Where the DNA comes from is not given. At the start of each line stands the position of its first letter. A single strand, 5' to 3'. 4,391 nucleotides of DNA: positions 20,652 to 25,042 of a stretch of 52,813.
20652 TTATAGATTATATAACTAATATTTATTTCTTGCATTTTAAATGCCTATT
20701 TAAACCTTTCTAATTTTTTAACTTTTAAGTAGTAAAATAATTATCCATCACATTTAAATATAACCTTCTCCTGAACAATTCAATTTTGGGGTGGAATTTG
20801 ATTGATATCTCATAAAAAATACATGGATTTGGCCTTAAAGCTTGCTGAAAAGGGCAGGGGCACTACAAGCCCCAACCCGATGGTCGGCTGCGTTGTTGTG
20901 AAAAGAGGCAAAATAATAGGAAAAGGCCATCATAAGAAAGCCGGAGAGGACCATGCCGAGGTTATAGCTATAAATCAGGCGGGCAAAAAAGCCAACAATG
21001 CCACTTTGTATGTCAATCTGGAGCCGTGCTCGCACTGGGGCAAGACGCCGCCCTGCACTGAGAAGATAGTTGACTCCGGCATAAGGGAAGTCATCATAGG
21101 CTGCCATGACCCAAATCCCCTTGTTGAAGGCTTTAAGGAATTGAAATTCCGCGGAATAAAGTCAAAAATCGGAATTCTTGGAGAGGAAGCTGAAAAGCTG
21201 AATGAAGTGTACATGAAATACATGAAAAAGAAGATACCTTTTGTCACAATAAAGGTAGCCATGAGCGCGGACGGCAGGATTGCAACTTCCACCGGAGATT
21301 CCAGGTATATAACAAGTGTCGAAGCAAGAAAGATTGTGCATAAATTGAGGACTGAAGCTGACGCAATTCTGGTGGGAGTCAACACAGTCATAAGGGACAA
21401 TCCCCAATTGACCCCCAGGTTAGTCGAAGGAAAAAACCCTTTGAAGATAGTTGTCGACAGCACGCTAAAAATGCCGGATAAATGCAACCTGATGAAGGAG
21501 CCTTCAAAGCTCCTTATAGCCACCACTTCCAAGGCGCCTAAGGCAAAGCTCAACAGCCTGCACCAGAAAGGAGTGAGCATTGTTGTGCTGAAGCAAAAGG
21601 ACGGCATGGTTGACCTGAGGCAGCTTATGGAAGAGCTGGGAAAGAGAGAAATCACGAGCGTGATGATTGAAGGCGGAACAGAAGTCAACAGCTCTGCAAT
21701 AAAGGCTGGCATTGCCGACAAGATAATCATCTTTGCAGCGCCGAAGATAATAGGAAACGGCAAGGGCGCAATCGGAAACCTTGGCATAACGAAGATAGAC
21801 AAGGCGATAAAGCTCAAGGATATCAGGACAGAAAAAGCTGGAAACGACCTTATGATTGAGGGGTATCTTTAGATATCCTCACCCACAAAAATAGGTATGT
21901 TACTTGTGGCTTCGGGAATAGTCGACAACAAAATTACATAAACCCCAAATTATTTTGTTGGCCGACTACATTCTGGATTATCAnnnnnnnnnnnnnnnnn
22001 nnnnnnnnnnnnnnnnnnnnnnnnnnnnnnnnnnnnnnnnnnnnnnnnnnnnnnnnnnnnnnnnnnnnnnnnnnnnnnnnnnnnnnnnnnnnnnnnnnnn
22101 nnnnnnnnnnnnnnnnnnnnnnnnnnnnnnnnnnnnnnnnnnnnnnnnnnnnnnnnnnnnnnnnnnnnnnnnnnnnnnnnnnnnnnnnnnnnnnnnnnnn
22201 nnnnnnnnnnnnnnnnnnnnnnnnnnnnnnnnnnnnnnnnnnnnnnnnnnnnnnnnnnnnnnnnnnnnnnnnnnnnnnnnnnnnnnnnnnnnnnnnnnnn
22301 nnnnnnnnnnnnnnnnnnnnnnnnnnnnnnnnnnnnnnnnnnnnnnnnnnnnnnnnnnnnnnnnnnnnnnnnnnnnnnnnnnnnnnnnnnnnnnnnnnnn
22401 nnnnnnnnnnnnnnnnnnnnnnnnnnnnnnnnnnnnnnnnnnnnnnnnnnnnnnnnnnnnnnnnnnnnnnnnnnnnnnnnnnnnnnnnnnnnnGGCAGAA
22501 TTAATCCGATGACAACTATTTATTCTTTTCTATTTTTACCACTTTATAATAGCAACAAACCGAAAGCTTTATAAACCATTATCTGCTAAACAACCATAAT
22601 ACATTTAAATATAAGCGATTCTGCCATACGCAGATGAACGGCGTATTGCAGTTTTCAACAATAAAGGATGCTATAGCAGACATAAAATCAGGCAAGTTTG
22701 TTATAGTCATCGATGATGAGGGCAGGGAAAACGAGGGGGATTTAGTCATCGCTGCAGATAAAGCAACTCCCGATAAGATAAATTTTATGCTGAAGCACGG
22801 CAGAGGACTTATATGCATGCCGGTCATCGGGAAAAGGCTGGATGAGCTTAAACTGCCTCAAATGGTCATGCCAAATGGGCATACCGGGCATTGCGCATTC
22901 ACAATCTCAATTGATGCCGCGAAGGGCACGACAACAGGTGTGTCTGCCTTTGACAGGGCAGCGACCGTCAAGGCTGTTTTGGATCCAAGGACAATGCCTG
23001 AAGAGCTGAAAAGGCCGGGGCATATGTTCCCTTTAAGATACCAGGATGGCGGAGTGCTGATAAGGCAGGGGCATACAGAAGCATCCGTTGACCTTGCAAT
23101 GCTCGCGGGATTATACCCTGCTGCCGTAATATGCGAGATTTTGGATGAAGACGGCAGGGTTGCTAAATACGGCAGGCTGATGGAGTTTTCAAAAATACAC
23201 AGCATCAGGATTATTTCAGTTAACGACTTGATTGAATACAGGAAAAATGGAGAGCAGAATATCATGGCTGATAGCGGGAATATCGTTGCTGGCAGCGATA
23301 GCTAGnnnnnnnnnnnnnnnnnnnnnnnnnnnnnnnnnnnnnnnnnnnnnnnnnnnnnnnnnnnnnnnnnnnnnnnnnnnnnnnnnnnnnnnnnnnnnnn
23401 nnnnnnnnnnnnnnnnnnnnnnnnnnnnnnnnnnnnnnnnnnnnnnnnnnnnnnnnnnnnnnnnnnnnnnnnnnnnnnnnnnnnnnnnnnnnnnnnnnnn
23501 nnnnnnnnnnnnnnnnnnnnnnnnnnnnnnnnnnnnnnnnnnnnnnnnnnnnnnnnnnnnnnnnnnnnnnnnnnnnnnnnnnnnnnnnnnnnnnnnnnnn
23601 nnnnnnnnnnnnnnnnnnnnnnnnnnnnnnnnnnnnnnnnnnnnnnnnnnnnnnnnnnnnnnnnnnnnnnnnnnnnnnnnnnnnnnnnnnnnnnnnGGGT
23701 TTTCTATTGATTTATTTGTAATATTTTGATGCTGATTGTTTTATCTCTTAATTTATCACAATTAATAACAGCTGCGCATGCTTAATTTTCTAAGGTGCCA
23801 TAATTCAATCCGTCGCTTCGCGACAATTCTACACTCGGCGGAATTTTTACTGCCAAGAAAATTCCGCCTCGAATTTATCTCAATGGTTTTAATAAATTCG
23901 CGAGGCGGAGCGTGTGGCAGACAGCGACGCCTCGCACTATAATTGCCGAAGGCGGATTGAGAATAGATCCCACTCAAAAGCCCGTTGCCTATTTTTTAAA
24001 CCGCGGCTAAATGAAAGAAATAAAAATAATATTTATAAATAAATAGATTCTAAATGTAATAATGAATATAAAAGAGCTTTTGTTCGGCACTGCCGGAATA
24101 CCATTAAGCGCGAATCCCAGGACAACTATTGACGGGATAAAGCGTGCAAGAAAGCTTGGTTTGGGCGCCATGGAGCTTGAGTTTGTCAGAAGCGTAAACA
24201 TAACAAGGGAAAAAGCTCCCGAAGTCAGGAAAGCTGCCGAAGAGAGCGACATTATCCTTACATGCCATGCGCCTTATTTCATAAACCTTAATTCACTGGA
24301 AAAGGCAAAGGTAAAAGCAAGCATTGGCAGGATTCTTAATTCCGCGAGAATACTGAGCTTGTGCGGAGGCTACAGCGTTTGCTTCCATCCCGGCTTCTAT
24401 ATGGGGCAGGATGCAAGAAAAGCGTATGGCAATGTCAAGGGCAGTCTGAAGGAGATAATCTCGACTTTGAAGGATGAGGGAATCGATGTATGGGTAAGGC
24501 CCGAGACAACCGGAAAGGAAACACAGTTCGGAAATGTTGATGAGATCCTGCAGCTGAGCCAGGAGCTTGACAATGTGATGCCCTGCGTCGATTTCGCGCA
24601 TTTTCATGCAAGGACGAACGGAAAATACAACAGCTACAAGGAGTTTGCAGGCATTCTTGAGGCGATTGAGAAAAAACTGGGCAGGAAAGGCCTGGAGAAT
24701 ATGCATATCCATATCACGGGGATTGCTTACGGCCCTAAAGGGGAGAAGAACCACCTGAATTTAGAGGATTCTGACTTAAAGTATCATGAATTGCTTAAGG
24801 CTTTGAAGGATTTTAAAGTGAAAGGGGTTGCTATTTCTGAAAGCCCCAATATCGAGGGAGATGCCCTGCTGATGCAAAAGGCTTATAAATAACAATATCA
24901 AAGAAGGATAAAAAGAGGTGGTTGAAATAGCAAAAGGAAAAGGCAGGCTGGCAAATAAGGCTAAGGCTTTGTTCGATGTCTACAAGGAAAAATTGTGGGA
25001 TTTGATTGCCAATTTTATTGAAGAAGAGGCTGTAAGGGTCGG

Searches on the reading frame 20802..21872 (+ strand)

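Call 15: search_protein_families(library=pfam, proteins=[window:20802-21872:+])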
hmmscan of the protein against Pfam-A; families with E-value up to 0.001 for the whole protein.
window:20802-21872:+ (356 aa): 3 families
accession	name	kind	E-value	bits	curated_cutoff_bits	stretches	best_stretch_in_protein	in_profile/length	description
PF01872.23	RibD_C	-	9.6e-54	182.6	24.1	1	146-351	1-196/197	RibD C-terminal domain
PF00383.29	dCMP_cyt_deam_1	-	5.1e-23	81.3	25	1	3-101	3-102/102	Cytidine and deoxycytidylate deaminase zinc-binding region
PF14437.12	MafB19-deam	-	1.1e-16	61.5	27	1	3-117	2-119/142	MafB19-like deaminase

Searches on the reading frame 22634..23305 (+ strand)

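Call 15: search_protein_families(library=pfam, proteins=[window:22634-23305:+])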
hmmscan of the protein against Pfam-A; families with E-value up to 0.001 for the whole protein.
window:22634-23305:+ (223 aa): 1 family
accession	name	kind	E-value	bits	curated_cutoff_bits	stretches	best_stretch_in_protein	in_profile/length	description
PF00926.24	DHBP_synthase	-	1.6e-79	266.4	26.4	1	12-202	2-191/191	3,4-dihydroxy-2-butanone 4-phosphate synthase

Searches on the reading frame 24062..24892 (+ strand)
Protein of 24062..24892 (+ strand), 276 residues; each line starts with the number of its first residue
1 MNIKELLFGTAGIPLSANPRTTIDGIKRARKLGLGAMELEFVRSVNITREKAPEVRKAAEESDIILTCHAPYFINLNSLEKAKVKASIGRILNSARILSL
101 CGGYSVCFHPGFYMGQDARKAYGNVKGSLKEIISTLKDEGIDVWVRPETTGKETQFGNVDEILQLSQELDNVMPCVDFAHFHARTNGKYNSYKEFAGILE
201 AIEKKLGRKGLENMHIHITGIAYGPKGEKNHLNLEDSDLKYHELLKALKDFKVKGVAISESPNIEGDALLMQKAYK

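Call 15: search_protein_families(library=pfam, proteins=[window:24062-24892:+])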
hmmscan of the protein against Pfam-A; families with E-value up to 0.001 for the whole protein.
window:24062-24892:+ (276 aa): 1 family
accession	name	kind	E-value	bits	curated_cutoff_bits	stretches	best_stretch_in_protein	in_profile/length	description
PF01261.30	AP_endonuc_2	-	9.3e-33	114.4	31.1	1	27-264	2-232/249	Xylose isomerase-like TIM barrel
